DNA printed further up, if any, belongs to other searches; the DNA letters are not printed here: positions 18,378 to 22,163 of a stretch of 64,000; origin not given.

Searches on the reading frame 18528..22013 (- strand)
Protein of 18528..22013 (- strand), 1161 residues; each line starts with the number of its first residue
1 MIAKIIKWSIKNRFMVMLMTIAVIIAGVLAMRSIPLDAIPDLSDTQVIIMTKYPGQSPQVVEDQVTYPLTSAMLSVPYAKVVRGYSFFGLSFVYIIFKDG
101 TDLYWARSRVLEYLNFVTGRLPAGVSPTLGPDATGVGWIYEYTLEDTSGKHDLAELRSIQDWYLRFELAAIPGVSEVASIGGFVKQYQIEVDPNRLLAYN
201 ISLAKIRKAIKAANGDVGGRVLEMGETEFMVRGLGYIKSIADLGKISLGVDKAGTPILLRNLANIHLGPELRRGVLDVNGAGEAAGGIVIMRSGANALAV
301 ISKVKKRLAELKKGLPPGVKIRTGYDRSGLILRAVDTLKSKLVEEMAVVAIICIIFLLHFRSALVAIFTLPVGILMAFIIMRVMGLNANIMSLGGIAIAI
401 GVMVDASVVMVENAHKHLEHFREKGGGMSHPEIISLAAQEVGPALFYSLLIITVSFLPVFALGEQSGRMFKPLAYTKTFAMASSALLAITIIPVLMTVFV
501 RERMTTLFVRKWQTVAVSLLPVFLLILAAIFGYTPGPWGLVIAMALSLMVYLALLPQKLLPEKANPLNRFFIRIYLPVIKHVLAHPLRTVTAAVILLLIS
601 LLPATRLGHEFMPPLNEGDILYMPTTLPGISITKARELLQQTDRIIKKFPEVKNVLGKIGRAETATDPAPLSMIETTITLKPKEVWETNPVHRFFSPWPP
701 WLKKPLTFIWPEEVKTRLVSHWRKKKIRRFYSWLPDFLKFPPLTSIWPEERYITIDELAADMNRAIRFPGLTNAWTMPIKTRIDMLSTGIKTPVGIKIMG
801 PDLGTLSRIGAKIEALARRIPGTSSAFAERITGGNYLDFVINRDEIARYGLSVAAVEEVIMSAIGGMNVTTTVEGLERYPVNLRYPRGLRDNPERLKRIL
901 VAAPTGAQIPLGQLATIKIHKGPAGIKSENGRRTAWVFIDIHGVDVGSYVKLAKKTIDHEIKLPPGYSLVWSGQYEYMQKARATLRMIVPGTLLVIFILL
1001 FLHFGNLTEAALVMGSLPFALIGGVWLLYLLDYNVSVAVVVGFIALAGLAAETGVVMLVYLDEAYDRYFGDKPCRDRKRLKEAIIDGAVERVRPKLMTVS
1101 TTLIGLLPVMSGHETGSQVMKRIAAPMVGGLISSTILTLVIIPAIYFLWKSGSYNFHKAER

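Call 85: search_protein_families(library=pfam, proteins=[window:18528-22013:-], max_evalue=1e-10)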
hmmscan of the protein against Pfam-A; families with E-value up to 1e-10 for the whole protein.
window:18528-22013:- (1161 aa): 1 family
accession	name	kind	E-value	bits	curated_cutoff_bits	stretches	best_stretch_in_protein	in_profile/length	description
PF00873.25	ACR_tran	-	4.5e-226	753.4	28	3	5-563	1-556/1021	AcrB/AcrD/AcrF family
